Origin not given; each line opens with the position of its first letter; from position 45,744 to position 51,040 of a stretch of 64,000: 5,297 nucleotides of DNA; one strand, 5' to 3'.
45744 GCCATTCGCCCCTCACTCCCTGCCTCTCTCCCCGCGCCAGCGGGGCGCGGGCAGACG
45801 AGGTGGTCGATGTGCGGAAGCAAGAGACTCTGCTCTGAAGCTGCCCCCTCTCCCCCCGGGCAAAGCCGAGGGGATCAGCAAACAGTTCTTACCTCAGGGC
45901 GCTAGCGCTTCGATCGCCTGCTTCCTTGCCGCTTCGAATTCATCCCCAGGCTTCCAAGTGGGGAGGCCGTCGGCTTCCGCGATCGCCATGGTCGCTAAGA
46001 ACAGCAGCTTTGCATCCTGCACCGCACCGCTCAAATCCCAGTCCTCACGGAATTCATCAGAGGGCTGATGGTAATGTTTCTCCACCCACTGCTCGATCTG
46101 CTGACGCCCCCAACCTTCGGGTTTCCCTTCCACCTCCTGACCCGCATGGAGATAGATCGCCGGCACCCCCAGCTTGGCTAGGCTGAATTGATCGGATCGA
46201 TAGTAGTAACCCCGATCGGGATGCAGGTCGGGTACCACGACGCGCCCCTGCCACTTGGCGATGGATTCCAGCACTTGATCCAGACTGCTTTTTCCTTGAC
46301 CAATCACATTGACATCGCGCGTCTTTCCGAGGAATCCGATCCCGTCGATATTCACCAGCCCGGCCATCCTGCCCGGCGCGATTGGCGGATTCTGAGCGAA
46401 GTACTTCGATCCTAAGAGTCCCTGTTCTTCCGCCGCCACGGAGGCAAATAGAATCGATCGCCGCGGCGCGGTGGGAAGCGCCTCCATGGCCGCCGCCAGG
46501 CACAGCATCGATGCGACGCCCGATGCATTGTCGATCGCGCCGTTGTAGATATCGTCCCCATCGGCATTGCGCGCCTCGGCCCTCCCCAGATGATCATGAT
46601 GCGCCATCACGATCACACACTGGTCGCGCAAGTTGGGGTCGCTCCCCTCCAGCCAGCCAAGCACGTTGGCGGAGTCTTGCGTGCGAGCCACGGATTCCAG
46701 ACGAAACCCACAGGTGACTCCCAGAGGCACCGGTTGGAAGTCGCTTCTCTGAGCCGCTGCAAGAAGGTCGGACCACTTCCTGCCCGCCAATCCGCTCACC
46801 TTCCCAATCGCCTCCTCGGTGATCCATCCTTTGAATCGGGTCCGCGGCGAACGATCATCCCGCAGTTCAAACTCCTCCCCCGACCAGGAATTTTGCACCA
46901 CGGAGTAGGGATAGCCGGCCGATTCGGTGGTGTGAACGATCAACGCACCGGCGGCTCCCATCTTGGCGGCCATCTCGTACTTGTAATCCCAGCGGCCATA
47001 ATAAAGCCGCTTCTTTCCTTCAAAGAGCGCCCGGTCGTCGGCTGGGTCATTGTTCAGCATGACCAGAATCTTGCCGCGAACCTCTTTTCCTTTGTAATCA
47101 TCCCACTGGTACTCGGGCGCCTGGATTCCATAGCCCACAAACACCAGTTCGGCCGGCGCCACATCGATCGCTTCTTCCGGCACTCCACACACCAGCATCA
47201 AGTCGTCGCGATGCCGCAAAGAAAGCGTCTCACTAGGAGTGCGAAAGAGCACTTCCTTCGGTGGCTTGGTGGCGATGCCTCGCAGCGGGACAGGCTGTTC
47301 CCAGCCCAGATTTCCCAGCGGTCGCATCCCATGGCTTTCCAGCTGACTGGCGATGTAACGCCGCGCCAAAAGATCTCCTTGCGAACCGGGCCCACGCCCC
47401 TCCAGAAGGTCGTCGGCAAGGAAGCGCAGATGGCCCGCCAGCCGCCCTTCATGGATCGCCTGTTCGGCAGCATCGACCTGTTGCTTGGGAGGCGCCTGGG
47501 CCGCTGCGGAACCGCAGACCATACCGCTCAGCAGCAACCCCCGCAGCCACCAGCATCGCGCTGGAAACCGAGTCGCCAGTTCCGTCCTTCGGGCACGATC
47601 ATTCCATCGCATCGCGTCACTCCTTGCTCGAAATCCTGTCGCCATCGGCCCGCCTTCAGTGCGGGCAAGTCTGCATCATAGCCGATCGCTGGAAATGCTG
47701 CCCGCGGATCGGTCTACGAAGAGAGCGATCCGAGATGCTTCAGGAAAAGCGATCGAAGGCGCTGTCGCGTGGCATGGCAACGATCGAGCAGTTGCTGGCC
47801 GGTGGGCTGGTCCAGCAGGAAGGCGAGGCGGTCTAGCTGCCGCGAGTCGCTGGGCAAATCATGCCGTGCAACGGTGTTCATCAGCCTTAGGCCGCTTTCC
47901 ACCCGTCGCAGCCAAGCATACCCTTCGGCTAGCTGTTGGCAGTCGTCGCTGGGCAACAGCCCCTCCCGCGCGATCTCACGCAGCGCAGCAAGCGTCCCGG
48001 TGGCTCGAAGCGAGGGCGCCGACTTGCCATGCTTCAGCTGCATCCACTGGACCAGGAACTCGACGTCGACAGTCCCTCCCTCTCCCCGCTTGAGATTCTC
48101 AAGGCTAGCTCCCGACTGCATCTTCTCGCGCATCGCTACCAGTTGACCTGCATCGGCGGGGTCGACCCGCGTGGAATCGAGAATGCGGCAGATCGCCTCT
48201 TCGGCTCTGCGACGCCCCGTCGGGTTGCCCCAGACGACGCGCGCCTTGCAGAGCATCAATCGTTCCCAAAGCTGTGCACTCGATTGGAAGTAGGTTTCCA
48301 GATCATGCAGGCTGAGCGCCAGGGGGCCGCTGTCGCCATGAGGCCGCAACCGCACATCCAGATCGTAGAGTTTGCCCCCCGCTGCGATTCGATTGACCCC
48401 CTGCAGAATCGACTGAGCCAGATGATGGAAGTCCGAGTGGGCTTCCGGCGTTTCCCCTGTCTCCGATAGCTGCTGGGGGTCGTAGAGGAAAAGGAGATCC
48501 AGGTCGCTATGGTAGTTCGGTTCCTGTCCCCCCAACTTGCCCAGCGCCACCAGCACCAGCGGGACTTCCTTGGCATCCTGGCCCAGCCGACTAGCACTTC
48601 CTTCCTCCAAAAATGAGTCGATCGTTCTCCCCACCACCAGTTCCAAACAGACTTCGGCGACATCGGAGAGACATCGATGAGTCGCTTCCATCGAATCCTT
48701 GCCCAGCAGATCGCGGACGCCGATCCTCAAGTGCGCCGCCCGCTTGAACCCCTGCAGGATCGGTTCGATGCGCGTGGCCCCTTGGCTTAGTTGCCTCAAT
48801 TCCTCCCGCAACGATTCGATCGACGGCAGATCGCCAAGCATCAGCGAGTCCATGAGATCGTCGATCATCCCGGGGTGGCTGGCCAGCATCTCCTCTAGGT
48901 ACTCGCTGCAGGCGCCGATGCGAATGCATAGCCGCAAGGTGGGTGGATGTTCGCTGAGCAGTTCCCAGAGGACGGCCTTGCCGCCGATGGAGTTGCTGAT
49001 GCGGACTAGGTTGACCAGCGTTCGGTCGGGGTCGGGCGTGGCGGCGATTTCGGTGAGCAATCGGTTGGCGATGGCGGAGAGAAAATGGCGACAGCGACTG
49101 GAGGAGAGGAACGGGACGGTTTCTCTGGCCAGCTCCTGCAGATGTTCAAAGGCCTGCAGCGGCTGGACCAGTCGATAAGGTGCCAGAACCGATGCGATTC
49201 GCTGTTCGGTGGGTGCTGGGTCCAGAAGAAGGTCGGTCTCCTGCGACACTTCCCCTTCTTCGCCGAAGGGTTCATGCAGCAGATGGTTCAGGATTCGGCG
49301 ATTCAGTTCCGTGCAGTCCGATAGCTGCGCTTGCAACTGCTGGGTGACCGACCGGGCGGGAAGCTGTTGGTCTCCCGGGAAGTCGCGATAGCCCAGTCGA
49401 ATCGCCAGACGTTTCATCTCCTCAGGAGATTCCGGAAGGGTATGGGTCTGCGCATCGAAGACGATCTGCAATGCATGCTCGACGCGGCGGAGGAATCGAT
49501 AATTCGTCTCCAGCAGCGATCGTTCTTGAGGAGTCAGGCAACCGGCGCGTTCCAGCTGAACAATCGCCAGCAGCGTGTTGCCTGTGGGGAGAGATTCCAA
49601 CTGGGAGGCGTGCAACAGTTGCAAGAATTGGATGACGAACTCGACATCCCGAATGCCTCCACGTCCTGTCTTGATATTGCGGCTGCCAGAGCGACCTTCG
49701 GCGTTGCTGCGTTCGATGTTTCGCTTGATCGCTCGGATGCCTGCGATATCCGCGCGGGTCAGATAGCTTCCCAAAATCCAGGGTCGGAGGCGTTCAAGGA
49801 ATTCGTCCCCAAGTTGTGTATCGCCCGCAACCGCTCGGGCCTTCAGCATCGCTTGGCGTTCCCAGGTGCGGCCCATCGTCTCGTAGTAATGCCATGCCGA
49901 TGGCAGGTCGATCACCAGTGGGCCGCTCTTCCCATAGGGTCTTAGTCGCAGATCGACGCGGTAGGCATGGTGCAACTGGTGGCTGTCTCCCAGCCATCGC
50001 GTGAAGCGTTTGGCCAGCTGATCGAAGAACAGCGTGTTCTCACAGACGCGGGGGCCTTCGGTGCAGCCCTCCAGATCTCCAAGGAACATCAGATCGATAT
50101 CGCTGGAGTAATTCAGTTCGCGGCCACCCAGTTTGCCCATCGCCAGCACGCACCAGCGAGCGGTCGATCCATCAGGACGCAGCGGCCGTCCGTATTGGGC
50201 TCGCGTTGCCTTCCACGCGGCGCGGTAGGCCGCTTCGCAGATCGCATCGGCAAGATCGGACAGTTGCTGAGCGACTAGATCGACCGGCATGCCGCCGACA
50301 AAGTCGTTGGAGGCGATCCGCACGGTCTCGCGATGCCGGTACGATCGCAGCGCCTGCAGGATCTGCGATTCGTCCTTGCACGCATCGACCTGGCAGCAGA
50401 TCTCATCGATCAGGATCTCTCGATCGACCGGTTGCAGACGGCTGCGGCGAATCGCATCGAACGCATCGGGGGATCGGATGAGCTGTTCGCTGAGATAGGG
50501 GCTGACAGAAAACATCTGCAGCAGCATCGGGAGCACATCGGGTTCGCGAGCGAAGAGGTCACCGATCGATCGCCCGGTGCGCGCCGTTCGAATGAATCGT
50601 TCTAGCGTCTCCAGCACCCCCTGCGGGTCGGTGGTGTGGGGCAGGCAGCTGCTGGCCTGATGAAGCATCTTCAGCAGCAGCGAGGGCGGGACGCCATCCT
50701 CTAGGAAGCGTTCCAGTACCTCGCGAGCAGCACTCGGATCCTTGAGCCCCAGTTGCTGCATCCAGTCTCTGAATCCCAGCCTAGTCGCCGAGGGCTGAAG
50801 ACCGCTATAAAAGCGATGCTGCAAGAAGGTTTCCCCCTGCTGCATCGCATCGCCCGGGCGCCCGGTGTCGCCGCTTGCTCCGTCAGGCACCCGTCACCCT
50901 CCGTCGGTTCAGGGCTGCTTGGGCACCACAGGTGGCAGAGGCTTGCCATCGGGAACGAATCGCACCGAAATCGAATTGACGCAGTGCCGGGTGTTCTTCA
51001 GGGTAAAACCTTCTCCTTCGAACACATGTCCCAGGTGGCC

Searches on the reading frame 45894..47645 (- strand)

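Call 14: search_protein_families(library=pfam, proteins=[window:45894-47645:-], max_evalue=0.001)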
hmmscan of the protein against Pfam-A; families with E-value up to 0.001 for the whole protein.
window:45894-47645:- (583 aa): 2 families
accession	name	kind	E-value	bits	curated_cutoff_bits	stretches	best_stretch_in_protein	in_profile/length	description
PF04389.22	Peptidase_M28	-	1.3e-40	139.6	21.3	1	327-547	1-190/193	Peptidase family M28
PF01546.33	Peptidase_M20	-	0.00054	20.4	24.6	1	369-421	32-82/206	Peptidase family M20/M25/M40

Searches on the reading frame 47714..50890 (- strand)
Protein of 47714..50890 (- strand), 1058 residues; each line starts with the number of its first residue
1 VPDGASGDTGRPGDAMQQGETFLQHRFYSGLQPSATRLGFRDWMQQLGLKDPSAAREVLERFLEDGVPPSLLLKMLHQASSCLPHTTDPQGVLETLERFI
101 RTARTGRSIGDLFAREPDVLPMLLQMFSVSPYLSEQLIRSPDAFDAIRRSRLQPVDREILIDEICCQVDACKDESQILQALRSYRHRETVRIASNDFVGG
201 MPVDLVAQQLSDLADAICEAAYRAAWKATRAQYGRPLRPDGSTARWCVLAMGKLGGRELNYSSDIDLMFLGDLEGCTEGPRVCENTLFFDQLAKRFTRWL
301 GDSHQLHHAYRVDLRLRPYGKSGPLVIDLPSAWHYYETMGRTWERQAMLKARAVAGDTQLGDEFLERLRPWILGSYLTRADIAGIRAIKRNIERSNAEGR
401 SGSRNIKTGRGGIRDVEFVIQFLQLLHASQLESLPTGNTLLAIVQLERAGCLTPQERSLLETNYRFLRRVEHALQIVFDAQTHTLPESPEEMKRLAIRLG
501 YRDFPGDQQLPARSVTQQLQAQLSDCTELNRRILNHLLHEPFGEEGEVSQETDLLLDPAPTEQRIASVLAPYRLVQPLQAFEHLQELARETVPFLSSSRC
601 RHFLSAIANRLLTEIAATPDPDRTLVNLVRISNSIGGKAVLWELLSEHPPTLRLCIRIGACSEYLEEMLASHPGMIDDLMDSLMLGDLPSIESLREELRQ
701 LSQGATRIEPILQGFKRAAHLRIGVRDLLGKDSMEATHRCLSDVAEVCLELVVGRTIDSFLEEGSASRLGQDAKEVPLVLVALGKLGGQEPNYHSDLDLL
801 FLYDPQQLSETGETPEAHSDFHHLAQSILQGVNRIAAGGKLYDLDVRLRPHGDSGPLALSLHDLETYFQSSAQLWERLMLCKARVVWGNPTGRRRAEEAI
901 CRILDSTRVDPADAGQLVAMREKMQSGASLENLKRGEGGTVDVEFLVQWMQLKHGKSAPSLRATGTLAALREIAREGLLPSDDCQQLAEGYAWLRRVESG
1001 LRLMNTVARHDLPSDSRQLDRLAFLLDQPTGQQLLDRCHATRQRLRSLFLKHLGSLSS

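Call 14: search_protein_families(library=pfam, proteins=[window:47714-50890:-], max_evalue=0.001)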
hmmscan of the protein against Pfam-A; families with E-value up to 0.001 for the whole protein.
window:47714-50890:- (1058 aa): 4 families
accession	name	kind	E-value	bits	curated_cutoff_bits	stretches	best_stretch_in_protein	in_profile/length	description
PF03710.21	GlnE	-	1.8e-115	385.1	24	2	123-366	4-251/252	Glutamate-ammonia ligase adenylyltransferase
PF08335.16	GlnD_UR_UTase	-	2.2e-44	151.3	21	2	389-532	4-139/141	GlnD PII-uridylyltransferase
PF10335.14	DUF294_C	-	0.00036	20.8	22.5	0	939-997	42-95/145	Putative nucleotidyltransferase substrate binding domain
PF03445.19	DUF294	-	0.00039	20.7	21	0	207-277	17-78/138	Putative nucleotidyltransferase DUF294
